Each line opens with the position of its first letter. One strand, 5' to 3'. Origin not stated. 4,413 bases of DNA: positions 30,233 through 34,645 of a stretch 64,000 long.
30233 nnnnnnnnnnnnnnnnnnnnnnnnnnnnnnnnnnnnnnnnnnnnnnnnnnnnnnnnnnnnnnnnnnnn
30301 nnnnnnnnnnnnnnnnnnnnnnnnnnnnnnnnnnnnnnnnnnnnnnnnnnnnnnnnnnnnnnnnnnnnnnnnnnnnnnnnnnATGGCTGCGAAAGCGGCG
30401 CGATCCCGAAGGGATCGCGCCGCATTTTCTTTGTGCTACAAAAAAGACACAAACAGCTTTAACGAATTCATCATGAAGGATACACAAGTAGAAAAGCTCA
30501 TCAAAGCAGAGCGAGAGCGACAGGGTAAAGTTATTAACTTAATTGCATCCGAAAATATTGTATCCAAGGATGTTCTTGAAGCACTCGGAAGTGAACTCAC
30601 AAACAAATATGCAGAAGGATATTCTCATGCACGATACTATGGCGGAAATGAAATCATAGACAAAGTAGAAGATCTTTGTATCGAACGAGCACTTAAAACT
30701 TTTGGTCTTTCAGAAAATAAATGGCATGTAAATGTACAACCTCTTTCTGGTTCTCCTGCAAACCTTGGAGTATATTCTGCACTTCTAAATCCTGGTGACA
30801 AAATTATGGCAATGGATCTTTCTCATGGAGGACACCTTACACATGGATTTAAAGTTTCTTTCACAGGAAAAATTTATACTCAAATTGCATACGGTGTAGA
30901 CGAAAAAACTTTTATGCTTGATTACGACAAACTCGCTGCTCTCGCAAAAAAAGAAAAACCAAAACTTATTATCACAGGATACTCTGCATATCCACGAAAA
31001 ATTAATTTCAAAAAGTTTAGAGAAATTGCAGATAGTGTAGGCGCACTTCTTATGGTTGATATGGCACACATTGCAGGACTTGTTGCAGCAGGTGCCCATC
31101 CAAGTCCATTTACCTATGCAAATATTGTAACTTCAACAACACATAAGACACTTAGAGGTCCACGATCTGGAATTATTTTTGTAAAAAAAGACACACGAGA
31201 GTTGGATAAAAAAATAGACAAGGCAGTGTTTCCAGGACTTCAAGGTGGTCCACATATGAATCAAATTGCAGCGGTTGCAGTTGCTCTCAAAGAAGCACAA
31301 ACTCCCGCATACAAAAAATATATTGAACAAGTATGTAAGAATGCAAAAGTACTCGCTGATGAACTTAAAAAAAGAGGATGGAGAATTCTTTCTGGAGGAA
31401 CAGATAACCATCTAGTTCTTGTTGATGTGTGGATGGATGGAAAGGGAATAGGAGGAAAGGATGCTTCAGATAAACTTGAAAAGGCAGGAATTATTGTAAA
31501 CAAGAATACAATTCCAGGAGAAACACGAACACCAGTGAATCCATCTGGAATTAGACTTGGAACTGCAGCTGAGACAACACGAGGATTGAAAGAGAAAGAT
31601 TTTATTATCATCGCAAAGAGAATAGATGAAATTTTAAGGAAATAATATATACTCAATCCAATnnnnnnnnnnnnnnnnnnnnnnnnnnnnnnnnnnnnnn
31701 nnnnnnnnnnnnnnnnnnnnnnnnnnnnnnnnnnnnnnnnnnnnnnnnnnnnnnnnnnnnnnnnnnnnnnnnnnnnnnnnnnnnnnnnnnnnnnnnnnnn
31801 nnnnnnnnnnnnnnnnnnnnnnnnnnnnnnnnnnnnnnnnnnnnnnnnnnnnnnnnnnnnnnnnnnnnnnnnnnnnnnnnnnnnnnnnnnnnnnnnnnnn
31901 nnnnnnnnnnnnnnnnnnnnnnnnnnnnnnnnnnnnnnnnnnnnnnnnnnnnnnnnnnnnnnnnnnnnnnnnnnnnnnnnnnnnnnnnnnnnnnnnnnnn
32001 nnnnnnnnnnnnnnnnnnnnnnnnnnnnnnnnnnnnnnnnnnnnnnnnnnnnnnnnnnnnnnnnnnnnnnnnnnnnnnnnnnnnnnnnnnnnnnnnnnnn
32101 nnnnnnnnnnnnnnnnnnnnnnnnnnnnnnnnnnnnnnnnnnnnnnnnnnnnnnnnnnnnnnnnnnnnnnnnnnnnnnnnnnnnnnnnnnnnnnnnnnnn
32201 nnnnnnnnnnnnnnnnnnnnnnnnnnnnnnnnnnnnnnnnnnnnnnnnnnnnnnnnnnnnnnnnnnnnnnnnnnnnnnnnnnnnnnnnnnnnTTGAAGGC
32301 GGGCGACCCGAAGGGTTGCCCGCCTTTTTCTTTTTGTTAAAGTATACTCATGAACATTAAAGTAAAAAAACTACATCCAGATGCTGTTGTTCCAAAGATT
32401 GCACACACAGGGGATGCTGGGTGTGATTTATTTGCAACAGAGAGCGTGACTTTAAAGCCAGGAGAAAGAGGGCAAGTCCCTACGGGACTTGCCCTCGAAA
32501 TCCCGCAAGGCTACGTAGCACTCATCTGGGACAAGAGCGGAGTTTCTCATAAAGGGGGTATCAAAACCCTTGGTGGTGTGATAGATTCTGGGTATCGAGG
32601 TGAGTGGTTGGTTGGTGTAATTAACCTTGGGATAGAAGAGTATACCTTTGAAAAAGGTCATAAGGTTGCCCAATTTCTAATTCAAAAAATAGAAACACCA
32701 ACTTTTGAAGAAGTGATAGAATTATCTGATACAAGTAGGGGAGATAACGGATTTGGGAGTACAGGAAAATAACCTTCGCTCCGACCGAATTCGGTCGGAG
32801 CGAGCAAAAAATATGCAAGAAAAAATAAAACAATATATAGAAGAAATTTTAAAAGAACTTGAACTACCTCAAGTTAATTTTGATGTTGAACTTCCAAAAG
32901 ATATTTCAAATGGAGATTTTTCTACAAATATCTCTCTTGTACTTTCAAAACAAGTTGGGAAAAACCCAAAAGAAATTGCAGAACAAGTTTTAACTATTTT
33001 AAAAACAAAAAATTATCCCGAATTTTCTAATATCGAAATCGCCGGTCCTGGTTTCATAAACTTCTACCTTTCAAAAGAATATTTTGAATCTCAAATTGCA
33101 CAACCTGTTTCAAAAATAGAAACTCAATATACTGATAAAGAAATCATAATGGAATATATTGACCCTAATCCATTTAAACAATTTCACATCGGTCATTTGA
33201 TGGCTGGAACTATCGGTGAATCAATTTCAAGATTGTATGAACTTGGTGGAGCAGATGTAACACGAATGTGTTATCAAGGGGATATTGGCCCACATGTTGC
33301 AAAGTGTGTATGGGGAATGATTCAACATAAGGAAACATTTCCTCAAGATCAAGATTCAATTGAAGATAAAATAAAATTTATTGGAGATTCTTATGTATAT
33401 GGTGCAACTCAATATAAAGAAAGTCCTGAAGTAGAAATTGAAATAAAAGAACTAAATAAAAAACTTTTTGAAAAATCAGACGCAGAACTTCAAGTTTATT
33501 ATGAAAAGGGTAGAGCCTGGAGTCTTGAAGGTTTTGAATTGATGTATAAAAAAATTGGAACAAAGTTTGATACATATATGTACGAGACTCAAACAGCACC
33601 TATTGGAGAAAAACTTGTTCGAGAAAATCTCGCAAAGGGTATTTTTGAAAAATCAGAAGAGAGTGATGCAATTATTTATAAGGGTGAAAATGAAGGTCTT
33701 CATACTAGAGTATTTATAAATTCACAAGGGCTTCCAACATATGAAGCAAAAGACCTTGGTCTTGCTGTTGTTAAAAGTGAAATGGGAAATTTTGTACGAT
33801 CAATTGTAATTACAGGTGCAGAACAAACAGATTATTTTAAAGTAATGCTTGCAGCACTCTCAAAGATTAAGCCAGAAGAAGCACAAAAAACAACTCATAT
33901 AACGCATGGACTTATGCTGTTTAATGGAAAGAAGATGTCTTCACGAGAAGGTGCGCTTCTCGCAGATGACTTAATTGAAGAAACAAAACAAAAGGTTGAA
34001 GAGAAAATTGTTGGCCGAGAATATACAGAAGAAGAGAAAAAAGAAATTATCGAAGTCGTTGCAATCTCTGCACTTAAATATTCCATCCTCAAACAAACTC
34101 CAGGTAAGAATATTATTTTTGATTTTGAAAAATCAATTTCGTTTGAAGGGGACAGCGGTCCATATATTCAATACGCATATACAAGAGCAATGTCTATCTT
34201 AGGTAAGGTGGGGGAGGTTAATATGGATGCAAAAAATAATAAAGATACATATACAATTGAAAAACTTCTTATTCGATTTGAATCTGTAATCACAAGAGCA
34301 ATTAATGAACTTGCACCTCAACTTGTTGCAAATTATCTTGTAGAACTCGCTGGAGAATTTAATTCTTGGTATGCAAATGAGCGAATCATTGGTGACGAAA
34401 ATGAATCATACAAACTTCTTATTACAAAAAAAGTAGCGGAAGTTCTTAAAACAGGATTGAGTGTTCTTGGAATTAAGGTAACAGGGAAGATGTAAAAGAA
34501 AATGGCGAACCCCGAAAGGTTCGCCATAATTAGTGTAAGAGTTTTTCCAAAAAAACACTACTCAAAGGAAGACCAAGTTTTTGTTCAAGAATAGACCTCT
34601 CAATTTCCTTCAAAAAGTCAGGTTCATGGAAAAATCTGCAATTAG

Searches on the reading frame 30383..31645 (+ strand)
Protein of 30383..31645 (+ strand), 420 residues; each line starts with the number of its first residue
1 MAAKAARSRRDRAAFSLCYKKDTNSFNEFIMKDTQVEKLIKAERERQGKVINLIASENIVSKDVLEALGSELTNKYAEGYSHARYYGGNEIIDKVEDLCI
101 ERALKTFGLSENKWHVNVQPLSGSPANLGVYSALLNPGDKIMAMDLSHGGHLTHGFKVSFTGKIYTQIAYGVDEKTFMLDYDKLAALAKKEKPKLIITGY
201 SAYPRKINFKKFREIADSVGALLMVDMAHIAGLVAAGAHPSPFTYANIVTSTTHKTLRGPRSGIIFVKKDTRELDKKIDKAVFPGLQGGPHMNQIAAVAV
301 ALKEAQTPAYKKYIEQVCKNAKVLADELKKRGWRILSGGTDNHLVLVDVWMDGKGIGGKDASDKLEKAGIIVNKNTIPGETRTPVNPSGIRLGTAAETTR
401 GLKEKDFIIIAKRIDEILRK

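Call 21: search_protein_families(library=pfam, proteins=[window:30383-31645:+], max_evalue=0.00001)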
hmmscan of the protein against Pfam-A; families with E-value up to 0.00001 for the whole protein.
window:30383-31645:+ (420 aa): 2 families
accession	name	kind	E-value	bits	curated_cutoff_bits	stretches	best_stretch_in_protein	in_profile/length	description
PF00464.25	SHMT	-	2.6e-167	556.9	27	1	31-413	3-398/399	Serine hydroxymethyltransferase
PF00155.27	Aminotran_1_2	-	1.3e-13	51.3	19.7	1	112-400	63-352/361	Aminotransferase class I and II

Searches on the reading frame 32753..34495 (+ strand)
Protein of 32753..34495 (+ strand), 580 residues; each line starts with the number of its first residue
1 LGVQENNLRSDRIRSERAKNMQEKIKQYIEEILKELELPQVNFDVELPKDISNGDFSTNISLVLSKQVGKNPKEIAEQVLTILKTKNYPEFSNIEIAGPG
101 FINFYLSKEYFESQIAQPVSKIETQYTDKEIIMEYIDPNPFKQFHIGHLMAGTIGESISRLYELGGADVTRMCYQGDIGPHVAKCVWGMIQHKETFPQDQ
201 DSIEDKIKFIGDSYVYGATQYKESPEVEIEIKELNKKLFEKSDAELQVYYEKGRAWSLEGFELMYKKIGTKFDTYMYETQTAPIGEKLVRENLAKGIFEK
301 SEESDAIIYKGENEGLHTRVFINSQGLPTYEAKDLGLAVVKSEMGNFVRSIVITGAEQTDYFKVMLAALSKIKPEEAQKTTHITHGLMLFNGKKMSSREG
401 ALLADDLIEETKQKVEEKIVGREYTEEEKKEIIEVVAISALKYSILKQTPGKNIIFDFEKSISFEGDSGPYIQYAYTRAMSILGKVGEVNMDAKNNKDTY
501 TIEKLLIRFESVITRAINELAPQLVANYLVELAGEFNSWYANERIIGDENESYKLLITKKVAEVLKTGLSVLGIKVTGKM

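Call 21: search_protein_families(library=pfam, proteins=[window:32753-34495:+], max_evalue=0.00001)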
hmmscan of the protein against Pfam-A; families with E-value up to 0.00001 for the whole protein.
window:32753-34495:+ (580 aa): 3 families
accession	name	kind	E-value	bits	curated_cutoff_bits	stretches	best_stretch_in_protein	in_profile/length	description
PF00750.26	tRNA-synt_1d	-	1.4e-31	110.2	23.3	1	125-458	16-349/349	tRNA synthetases class I (R), catalytic domain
PF05746.21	DALR_1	-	2e-24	86.4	22.3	1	472-580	1-117/117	DALR anticodon binding domain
PF03485.21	Arg_tRNA_synt_N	-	2.6e-21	76.4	21.5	1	24-106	2-85/85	Arginyl tRNA synthetase N terminal domain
